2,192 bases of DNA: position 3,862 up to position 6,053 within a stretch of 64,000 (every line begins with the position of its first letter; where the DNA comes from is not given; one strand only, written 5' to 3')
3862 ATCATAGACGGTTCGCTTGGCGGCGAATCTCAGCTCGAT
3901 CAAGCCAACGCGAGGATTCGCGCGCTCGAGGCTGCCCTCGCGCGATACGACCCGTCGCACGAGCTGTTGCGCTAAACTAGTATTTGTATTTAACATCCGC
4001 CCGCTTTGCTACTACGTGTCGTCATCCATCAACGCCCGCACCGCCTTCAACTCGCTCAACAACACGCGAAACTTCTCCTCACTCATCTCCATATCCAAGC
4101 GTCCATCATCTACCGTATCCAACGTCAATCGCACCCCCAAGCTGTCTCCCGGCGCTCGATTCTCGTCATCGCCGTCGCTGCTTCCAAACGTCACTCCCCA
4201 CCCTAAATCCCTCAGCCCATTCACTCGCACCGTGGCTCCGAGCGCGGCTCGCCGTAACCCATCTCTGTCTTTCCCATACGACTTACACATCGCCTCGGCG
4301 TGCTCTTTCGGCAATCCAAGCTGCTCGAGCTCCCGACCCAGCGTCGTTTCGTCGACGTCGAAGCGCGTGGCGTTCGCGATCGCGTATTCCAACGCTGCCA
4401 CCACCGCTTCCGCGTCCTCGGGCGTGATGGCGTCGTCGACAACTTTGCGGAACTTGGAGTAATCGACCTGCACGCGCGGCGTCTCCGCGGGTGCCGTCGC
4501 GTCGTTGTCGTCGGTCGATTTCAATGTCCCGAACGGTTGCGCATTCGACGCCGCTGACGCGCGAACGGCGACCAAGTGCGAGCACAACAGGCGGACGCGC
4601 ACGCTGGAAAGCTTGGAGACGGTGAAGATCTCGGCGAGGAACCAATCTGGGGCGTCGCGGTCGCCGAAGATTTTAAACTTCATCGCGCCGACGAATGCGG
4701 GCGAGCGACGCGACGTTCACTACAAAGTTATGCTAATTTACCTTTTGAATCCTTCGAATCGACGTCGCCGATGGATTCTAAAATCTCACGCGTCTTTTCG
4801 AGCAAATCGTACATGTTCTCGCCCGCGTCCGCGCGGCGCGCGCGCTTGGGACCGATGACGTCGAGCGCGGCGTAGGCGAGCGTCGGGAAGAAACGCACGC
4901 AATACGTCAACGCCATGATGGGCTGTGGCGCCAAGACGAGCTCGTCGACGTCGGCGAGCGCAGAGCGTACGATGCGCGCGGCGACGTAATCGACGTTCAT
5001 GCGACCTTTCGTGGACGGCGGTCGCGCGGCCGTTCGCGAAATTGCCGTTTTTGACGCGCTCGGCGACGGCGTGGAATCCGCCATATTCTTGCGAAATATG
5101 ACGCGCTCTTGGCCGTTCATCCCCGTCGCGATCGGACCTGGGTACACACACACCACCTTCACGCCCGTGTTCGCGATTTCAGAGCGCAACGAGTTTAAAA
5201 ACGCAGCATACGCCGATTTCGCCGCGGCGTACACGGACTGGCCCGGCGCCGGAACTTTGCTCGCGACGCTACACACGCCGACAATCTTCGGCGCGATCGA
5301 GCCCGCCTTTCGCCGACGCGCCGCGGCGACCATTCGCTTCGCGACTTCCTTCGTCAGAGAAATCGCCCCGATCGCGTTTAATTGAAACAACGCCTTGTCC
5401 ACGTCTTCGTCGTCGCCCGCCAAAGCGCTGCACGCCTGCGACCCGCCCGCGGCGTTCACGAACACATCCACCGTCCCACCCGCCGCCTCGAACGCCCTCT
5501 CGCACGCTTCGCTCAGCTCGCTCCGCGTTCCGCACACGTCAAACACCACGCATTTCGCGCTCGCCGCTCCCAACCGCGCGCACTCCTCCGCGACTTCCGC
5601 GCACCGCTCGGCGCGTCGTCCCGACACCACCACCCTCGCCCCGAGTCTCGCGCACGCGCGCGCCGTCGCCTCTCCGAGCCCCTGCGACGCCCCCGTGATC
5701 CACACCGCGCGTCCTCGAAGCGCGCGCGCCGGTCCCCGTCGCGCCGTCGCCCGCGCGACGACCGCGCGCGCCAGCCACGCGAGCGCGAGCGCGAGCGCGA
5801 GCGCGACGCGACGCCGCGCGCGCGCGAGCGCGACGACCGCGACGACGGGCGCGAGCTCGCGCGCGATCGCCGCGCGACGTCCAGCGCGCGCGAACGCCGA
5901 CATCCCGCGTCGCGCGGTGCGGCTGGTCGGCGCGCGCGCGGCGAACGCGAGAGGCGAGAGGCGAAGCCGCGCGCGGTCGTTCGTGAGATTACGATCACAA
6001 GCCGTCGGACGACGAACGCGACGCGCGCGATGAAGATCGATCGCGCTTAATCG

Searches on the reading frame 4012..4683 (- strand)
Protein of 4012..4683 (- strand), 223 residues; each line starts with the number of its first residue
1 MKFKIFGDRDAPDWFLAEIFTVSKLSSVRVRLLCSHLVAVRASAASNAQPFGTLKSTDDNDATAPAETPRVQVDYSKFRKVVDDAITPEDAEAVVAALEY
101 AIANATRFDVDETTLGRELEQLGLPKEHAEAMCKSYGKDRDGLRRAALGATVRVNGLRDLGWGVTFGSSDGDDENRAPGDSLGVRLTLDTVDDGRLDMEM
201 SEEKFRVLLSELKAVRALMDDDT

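Call 7: search_protein_families(library=pfam, proteins=[window:4012-4683:-])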
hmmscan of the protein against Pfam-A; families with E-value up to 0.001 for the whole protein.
window:4012-4683:- (223 aa): 2 families
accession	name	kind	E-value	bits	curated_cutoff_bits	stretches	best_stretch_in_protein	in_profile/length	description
PF21672.2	COMM_HN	-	2.2e-23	83.2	23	1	10-136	2-103/103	COMMD2-7/10, HN domain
PF07258.19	COMM_domain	-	2.8e-05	24.6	22.4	1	153-214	1-63/64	COMM domain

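Call 24: find_encoding_contigs(protein=window:4012-4683:-, flank=10000, max_places=1)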
Protein window:4012-4683:- (223 aa): 22 contigs read that carry it; 1 place shown.
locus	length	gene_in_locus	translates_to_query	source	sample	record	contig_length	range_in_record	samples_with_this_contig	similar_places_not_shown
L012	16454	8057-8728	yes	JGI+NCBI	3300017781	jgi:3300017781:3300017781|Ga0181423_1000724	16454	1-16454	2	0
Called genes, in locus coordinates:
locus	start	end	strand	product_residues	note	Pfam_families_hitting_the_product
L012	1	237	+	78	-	?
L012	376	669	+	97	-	PF01625:PMSR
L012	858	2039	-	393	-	PF00149:Metallophos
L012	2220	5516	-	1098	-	PF05131:Pep3_Vps18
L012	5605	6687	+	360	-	-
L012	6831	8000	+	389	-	PF00106:adh_short, PF08659:KR (weak), PF13561:adh_short_C2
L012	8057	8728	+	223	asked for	PF21672:COMM_HN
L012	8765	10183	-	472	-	-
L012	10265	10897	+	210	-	-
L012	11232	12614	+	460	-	-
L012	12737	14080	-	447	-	PF11717:Tudor-knot, PF17772:zf-MYST, PF01853:MOZ_SAS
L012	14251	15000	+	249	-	-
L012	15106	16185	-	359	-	PF00149:Metallophos, PF12850:Metallophos_2 (faint)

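Call 55: find_homologous_proteins(query=window:4012-4683:-, max_evalue=1e-20)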
Query window:4012-4683:- (223 aa): 21 proteins with E <= 1e-20 among 2375 candidates.
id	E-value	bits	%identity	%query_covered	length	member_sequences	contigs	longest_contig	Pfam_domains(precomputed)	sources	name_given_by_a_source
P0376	2.5e-133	460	95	100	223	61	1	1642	PF21672.3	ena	-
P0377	2.1e-109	382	80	100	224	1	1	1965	PF21672.3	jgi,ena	jgi:hypothetical protein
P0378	3.2e-84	300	64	100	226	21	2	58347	PF21672.3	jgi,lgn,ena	-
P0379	2.8e-83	297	64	100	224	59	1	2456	PF21672.3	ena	-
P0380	1.5e-68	249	57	100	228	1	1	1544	PF21672.3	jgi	jgi:hypothetical protein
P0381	2.0e-68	248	59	100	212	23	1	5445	PF21672.3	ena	-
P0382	2.7e-66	241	58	100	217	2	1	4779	PF21672.3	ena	-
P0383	6.0e-66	240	58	99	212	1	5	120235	PF21672.3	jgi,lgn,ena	-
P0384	3.6e-61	225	63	78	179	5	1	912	PF21672.3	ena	-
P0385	5.9e-60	221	54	100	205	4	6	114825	PF21672.3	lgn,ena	-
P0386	1.2e-57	213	51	100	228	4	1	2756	PF21672.3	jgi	jgi:hypothetical protein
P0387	2.0e-56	209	53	100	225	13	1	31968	PF21672.3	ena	-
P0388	6.7e-56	207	50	100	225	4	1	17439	PF21672.3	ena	-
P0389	2.7e-55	205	52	100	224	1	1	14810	PF21672.3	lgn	-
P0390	3.9e-55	205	50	100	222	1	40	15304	PF21672.3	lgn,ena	-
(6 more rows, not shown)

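Call 56: find_encoding_contigs(protein=P0376, flank=3000, max_places=2)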
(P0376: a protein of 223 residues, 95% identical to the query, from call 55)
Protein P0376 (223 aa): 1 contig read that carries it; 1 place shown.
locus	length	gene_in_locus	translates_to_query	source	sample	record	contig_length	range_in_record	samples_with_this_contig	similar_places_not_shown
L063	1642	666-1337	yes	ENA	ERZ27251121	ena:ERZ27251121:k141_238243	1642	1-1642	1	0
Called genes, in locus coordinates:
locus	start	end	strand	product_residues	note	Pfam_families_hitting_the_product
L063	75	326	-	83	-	-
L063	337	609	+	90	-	-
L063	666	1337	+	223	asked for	PF21672:COMM_HN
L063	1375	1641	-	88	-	?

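Call 57: find_encoding_contigs(protein=P0378, flank=4000, max_places=1)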
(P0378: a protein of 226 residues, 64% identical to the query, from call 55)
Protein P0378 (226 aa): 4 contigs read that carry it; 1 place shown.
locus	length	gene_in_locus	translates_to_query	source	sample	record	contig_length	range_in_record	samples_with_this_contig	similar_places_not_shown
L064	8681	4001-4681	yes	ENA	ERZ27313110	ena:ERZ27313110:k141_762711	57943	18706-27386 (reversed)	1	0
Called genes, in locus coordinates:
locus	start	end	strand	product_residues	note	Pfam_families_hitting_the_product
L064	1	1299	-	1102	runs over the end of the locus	PF05131:Pep3_Vps18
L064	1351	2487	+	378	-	-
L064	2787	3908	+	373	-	PF00106:adh_short, PF08659:KR (weak), PF13561:adh_short_C2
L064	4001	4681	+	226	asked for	PF21672:COMM_HN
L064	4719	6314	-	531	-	-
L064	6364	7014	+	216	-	-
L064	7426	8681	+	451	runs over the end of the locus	-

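Call 58: find_encoding_contigs(protein=P0383, flank=4000, max_places=1)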
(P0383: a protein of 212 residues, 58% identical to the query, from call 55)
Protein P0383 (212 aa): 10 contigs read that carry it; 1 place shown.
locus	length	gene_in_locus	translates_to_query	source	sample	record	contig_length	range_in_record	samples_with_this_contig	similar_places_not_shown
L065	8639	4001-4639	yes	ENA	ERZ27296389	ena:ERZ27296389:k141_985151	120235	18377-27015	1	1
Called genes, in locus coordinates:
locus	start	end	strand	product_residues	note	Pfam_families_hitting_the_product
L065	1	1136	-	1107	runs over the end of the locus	PF05131:Pep3_Vps18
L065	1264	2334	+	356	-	-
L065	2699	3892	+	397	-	PF00106:adh_short, PF08659:KR, PF13561:adh_short_C2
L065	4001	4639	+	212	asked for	PF21672:COMM_HN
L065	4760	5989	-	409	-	-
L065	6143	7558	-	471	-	-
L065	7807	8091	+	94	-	-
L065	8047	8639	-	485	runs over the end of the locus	PF11717:Tudor-knot, PF17772:zf-MYST, PF01853:MOZ_SAS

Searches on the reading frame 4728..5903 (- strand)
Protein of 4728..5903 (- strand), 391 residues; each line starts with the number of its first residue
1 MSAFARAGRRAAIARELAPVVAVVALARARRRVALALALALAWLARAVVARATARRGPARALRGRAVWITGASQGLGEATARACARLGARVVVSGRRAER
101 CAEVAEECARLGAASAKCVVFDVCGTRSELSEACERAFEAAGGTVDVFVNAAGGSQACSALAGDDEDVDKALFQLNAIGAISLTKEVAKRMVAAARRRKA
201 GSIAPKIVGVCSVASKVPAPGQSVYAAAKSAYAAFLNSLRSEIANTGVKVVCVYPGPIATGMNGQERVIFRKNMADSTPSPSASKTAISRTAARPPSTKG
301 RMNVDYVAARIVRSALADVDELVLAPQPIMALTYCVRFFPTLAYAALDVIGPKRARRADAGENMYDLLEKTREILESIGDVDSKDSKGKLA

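Call 7: search_protein_families(library=pfam, proteins=[window:4728-5903:-])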
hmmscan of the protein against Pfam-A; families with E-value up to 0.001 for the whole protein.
window:4728-5903:- (391 aa): 3 families
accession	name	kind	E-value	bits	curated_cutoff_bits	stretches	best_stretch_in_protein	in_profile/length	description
PF00106.31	adh_short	-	1e-43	149.6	26.6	1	66-266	2-190/195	short chain dehydrogenase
PF13561.12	adh_short_C2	-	7.9e-24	85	27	1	71-265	1-183/236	Enoyl-(Acyl carrier protein) reductase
PF08659.16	KR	-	3.7e-07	30.7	22.6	1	67-253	3-173/180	KR domain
